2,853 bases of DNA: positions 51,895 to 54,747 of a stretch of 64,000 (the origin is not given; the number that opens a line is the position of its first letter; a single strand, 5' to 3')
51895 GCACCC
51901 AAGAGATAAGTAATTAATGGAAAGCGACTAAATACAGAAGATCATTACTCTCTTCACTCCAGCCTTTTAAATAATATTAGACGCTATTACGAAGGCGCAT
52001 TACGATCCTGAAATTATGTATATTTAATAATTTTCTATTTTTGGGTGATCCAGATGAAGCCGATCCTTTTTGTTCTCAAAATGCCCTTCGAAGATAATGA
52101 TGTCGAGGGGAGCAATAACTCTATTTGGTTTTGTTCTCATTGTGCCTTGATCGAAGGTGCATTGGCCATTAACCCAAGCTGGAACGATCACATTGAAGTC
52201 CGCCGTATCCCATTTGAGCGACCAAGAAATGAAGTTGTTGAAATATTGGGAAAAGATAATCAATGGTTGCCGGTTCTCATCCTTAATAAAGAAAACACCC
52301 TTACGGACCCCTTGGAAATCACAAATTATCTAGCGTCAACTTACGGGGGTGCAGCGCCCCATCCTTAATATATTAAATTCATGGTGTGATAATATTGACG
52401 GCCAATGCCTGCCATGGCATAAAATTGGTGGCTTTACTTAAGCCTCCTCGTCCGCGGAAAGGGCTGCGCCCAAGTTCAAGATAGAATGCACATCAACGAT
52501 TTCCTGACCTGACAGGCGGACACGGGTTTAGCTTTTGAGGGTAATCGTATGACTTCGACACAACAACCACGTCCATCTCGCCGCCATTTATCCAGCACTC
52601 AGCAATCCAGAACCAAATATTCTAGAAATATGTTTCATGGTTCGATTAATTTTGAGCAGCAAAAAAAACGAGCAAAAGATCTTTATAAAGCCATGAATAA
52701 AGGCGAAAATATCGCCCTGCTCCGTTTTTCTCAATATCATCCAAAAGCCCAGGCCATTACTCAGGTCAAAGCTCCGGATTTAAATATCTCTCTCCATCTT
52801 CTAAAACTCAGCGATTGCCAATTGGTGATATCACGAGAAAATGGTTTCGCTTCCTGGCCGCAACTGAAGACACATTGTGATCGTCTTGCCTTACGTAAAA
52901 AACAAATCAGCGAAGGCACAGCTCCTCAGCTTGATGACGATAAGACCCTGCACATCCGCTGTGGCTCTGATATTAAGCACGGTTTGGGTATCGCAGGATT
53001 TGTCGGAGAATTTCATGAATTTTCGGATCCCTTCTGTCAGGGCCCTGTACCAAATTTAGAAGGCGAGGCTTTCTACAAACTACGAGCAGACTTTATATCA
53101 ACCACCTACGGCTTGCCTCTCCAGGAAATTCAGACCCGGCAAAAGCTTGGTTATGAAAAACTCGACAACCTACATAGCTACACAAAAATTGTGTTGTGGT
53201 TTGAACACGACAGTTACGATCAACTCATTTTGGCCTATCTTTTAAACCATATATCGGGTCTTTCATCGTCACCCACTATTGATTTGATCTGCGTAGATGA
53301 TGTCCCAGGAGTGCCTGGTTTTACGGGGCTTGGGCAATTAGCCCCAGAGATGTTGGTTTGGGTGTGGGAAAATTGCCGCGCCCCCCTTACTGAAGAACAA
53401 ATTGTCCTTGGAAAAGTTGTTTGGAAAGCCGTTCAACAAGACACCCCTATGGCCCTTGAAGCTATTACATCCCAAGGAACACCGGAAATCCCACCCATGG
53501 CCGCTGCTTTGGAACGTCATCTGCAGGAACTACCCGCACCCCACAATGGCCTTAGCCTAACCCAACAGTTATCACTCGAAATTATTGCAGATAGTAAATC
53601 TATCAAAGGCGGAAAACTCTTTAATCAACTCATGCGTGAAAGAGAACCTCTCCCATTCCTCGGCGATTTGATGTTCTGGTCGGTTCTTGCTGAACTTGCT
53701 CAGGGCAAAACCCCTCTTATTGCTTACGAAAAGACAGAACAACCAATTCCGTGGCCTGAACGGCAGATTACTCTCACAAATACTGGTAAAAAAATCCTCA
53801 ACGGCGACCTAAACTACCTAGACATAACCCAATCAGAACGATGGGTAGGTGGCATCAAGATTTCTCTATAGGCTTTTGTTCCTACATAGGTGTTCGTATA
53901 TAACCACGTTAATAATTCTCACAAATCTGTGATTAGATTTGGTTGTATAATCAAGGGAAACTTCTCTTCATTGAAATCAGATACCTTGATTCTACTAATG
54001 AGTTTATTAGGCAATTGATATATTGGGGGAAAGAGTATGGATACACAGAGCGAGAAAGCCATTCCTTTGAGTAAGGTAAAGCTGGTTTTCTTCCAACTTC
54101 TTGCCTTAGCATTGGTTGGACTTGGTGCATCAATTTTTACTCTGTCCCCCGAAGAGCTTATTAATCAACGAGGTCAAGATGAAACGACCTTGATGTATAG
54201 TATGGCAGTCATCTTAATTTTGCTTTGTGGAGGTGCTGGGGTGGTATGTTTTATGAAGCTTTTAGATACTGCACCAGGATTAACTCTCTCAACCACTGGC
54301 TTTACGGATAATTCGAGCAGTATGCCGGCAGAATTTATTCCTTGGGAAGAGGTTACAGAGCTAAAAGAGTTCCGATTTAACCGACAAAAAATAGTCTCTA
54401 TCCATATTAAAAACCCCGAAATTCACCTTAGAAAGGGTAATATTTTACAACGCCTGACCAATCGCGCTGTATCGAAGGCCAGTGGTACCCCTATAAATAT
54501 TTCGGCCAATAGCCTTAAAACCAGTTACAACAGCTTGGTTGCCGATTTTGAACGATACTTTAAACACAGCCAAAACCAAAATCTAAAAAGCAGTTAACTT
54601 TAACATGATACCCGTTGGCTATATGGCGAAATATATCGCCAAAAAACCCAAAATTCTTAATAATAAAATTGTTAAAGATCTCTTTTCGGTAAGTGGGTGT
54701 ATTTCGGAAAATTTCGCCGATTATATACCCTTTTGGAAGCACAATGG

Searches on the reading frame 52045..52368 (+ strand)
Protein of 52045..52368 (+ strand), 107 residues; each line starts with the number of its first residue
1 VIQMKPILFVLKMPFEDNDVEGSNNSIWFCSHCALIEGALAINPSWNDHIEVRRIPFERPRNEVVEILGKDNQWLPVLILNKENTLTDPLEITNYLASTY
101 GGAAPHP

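Call 3: search_protein_families(library=pfam, proteins=[window:52045-52368:+], max_evalue=0.01)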
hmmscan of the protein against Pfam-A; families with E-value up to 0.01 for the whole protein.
window:52045-52368:+ (107 aa): 1 family
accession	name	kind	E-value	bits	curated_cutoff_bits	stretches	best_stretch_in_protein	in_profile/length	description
PF11287.13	DUF3088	-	3.7e-25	88.4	26.4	1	5-91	1-84/112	Protein of unknown function (DUF3088)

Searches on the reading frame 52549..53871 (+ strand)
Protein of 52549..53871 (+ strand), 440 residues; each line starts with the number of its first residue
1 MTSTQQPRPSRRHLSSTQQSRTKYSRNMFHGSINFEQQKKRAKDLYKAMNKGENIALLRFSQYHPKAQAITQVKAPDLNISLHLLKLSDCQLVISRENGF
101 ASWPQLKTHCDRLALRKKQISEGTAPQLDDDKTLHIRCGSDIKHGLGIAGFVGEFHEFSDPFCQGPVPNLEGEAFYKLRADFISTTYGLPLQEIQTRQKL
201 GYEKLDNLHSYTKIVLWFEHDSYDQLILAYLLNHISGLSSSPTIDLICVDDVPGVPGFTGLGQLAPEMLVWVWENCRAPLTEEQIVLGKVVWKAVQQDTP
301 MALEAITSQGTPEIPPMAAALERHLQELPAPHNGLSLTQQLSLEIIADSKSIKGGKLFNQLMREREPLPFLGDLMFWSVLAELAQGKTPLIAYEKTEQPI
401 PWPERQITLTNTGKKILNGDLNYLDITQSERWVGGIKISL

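Call 3: search_protein_families(library=pfam, proteins=[window:52549-53871:+], max_evalue=0.01)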
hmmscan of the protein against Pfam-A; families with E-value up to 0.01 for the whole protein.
window:52549-53871:+ (440 aa): 1 family
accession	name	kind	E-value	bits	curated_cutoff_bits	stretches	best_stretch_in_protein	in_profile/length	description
PF08874.15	DUF1835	-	1.3e-12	48.3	21.1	1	134-237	1-112/122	Domain of unknown function (DUF1835)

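Call 4: search_protein_families(library=padloc, proteins=[window:52549-53871:+], max_evalue=0.01)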
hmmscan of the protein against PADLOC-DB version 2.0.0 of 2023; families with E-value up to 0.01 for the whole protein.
window:52549-53871:+ (440 aa): 0 families

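Call 5: search_protein_families(library=ncbifam, proteins=[window:52549-53871:+], max_evalue=0.01)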
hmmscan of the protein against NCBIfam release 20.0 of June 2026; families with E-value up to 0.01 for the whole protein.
window:52549-53871:+ (440 aa): 0 families

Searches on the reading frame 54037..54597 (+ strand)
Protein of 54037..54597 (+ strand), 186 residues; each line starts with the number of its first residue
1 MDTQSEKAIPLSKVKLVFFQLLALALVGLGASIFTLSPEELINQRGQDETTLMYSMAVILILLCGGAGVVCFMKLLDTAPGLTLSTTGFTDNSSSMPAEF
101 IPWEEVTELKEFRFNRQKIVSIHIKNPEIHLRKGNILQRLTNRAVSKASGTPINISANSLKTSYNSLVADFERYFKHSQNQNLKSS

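Call 3: search_protein_families(library=pfam, proteins=[window:54037-54597:+], max_evalue=0.01)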
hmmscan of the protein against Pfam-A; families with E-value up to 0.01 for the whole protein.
window:54037-54597:+ (186 aa): 0 families

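Call 4: search_protein_families(library=padloc, proteins=[window:54037-54597:+], max_evalue=0.01)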
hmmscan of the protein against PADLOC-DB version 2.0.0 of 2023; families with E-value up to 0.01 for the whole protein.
window:54037-54597:+ (186 aa): 0 families

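Call 5: search_protein_families(library=ncbifam, proteins=[window:54037-54597:+], max_evalue=0.01)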
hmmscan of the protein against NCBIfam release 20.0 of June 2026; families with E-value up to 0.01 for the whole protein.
window:54037-54597:+ (186 aa): 1 family
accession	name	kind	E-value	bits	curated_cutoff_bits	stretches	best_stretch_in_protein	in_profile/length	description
NF041635.1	STM3941_fam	subfamily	2.4e-28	99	40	1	12-175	1-157/157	STM3941 family protein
